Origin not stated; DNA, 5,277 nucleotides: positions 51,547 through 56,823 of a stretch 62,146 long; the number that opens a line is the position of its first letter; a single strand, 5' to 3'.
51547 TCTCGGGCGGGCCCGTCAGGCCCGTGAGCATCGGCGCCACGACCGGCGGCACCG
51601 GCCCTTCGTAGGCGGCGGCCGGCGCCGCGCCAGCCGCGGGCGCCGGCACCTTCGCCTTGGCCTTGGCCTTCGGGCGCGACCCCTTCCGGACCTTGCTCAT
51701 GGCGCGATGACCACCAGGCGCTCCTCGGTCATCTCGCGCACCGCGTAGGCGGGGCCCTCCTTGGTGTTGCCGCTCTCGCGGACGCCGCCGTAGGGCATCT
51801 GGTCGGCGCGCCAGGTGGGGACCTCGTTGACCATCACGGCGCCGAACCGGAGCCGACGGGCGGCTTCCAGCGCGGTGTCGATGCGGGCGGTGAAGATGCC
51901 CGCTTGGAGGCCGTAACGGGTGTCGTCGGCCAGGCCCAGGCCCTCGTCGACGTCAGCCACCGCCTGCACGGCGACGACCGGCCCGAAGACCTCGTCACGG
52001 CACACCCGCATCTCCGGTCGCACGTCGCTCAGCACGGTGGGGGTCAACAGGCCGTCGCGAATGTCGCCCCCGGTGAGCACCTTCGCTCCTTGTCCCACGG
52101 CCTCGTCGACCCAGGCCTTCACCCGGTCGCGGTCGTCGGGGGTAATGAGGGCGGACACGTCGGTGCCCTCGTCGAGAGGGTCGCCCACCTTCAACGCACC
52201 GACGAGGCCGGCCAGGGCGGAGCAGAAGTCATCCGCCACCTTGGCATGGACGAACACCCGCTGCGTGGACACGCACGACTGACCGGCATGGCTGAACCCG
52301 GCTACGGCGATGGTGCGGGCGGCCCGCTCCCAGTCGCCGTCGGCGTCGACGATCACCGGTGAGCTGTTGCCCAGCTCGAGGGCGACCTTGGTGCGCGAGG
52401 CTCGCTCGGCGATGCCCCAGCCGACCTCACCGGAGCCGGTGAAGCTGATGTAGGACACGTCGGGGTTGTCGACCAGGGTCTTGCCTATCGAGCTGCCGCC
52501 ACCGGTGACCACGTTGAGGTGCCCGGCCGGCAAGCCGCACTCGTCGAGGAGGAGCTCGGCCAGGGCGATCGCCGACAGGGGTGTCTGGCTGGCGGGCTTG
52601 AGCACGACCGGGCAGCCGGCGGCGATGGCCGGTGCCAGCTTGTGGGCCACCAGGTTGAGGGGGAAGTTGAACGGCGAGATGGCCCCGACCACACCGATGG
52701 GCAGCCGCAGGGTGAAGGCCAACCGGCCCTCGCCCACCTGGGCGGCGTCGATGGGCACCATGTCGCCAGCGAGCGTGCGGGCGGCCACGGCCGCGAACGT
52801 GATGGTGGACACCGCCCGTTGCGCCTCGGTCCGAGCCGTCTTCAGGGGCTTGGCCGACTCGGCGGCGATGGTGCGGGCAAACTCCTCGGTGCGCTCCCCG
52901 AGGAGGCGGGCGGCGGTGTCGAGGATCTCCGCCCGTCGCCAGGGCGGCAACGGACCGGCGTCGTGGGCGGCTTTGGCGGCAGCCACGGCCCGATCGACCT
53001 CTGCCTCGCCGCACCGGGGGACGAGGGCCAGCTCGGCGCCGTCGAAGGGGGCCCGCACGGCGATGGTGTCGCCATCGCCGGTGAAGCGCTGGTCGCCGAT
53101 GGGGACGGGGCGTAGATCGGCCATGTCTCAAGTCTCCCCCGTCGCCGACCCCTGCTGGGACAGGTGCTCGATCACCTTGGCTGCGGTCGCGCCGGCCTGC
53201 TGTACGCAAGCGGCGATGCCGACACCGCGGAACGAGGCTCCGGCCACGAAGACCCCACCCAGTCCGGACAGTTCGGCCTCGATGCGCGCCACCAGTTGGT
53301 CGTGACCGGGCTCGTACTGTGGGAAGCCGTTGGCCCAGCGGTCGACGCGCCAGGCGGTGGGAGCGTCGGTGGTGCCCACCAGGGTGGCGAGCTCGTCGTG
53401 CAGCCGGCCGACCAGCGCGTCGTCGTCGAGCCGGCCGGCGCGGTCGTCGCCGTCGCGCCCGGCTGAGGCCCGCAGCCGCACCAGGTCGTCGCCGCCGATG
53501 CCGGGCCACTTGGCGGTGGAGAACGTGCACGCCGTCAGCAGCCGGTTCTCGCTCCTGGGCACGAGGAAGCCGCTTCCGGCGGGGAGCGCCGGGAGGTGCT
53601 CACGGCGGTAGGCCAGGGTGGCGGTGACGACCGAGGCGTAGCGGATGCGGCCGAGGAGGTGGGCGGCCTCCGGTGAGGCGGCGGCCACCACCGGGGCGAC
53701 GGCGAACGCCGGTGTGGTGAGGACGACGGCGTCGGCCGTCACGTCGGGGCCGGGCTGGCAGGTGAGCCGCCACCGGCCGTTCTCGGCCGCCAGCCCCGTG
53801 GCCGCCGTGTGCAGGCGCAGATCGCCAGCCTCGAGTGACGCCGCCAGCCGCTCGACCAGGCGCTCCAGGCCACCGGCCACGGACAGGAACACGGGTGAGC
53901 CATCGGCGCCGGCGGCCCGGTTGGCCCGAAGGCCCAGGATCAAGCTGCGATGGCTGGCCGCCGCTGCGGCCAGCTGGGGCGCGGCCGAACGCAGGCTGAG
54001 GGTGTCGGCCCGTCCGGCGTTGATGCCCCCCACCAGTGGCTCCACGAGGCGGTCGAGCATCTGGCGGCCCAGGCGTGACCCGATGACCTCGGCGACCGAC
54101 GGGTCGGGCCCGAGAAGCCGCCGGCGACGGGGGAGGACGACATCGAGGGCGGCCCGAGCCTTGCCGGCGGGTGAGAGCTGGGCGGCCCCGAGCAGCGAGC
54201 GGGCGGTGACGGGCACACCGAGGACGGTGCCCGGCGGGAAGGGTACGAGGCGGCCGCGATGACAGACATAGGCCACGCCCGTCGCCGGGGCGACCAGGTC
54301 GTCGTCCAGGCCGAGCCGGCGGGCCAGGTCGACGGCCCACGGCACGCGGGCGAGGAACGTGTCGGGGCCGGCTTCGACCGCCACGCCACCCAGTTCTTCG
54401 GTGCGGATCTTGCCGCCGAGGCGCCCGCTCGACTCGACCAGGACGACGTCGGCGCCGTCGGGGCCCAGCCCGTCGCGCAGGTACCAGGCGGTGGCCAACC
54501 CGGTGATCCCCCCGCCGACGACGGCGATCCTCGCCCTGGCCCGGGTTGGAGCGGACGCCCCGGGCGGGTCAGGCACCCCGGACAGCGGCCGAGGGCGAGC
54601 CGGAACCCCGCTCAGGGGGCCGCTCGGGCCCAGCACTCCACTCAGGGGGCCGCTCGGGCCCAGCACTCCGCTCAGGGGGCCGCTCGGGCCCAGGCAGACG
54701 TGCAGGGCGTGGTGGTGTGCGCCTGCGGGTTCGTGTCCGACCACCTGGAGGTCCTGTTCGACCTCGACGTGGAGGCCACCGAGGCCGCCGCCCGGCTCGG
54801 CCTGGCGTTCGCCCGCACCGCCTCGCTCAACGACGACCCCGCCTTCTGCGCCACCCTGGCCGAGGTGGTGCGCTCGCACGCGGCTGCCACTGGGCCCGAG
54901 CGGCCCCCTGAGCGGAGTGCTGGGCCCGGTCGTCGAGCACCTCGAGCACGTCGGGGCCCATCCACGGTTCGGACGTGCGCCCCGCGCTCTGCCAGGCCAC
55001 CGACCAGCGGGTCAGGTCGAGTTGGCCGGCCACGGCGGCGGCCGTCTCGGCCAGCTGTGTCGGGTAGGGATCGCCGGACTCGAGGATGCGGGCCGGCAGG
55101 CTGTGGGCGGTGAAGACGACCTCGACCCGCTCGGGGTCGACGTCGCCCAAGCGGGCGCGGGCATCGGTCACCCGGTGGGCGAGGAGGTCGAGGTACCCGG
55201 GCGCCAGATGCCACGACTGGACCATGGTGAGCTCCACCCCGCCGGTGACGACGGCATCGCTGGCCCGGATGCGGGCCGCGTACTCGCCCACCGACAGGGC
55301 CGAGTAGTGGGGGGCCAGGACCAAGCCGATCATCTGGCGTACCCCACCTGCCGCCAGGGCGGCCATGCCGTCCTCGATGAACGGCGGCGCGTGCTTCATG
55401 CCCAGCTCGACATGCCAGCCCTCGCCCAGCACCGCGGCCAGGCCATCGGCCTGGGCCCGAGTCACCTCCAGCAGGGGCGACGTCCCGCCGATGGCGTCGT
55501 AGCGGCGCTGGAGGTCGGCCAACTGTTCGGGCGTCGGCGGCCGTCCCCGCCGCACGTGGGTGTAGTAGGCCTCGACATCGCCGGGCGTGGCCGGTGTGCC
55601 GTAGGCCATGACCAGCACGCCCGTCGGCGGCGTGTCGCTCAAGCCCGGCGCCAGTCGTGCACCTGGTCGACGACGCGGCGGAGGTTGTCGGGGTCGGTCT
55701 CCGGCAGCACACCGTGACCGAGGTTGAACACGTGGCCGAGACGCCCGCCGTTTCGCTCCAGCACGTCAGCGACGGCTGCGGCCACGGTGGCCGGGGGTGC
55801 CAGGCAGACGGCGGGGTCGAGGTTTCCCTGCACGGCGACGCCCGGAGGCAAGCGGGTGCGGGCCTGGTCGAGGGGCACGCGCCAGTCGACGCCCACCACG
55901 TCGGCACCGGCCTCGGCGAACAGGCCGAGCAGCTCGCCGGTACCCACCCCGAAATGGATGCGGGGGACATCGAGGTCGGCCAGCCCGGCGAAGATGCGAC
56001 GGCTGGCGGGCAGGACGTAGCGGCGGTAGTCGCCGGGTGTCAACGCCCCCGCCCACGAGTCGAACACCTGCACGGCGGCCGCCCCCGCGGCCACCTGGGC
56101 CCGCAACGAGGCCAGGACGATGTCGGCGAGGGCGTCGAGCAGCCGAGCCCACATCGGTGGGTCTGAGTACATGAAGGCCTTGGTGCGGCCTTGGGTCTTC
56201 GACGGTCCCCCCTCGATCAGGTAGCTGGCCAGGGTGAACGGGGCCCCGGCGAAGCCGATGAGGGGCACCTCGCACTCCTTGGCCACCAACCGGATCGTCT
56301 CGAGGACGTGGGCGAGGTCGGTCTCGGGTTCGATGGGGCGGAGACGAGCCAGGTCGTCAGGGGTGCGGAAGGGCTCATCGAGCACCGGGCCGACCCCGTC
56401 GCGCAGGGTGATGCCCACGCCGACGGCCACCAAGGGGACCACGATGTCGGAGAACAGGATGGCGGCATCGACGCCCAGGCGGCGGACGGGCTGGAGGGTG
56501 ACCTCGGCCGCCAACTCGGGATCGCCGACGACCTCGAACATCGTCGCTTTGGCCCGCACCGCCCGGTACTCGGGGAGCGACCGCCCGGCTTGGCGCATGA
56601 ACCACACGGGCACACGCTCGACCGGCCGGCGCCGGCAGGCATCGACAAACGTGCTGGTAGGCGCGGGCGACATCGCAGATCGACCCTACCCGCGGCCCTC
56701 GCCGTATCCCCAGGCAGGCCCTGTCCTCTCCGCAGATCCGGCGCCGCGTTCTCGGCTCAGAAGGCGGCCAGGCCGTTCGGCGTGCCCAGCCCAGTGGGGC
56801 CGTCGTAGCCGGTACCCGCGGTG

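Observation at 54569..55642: The 3' end of ferrochelatase lies inverted between perfect 39-bp inverted repeats; flipping it restores an intact hemH coupled to hemY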

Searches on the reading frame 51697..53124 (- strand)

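Call 32: search_protein_families(library=pfam, max_evalue=0.00001, proteins=[window:51697-53124:-])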
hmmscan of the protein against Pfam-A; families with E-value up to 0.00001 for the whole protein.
window:51697-53124:- (475 aa): 1 family
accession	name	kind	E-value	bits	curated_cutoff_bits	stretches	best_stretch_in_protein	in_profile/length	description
PF00171.27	Aldedh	-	4.5e-145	484.2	23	1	17-469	5-459/461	Aldehyde dehydrogenase family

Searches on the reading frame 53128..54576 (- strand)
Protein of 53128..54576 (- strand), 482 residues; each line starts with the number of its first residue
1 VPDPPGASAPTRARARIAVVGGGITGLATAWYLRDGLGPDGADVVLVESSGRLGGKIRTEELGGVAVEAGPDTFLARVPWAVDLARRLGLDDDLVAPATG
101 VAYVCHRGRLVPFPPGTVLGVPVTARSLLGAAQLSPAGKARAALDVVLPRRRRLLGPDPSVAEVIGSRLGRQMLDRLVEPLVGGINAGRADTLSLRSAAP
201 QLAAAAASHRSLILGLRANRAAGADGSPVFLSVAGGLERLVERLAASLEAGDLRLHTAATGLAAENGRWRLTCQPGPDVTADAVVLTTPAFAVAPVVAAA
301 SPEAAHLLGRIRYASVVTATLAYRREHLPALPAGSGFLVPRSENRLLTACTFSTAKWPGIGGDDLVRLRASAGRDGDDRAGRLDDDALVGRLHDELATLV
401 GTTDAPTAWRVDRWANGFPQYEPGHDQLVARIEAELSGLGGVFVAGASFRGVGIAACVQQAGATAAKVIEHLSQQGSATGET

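Call 7: search_protein_families(library=pfam, proteins=[window:53128-54576:-])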
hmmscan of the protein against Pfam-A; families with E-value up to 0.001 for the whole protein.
window:53128-54576:- (482 aa): 4 families
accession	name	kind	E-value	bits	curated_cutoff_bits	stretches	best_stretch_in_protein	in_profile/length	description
PF01593.30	Amino_oxidase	-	3e-50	172.2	19.8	1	24-469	1-443/443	Flavin containing amine oxidoreductase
PF13450.12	NAD_binding_8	-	5.1e-13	49.5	21.9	1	19-87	1-67/68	NAD(P)-binding Rossmann-like domain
PF01266.30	DAO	-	2.4e-10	40.9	27.9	2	16-54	1-35/353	FAD dependent oxidoreductase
PF13454.12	NAD_binding_9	-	0.00012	22.5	21.8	0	18-56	1-40/155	FAD-NAD(P)-binding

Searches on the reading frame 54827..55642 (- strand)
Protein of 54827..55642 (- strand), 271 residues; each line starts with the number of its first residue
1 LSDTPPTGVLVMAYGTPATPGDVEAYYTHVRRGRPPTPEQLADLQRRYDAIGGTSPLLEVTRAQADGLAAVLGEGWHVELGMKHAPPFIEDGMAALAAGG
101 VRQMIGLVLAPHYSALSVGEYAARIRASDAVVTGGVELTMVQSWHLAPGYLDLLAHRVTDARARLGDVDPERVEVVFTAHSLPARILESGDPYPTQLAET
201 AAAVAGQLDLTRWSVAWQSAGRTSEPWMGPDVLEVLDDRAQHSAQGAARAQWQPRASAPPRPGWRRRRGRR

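Call 7: search_protein_families(library=pfam, proteins=[window:54830-55642:-])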
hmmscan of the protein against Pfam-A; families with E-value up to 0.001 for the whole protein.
seq(271 aa): 1 family
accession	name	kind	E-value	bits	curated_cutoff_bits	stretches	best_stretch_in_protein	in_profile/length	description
PF00762.24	Ferrochelatase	-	3.2e-55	187.8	27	1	7-243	2-255/317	Ferrochelatase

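Call 41: find_encoding_contigs(protein=window:54827-55642:-, flank=1000, max_places=5)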
Protein window:54827-55642:- (271 aa): no gene with exactly this product is on record in the collection.

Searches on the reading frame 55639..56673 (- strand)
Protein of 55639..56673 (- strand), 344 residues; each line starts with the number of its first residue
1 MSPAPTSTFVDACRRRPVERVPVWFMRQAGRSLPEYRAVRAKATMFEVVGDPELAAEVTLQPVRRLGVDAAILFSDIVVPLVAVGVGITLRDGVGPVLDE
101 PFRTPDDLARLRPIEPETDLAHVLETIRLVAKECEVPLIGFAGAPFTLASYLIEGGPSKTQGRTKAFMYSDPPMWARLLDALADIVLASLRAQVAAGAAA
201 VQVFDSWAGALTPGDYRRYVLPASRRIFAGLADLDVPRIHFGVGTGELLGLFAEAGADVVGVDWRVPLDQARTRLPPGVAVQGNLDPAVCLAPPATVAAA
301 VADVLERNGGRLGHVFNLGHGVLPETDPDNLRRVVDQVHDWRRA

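Call 7: search_protein_families(library=pfam, proteins=[window:55639-56673:-])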
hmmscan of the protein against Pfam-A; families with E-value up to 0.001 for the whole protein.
window:55639-56673:- (344 aa): 1 family
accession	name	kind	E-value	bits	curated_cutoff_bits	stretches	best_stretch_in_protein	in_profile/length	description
PF01208.23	URO-D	-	5.9e-127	423.9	23.9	1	6-341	3-346/346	Uroporphyrinogen decarboxylase (URO-D)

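Call 8: find_encoding_contigs(protein=window:55639-56673:-, flank=6000, max_places=10)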
Protein window:55639-56673:- (344 aa): 1 contig read that carries it; 1 place shown.
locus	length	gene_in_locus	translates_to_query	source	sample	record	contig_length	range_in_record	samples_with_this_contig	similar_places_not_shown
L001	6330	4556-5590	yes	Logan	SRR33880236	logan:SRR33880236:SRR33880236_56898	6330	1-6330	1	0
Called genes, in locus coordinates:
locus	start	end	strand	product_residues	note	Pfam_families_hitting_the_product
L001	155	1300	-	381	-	PF01590:GAF, PF13185:GAF_2, PF13492:GAF_3 (faint), PF07730:HisKA_3, PF02518:HATPase_c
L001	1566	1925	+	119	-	-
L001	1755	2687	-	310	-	PF00689:Cation_ATPase_C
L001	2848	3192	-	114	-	PF09364:XFP_N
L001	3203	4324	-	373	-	PF00871:Acetate_kinase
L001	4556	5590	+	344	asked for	PF01208:URO-D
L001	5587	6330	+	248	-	?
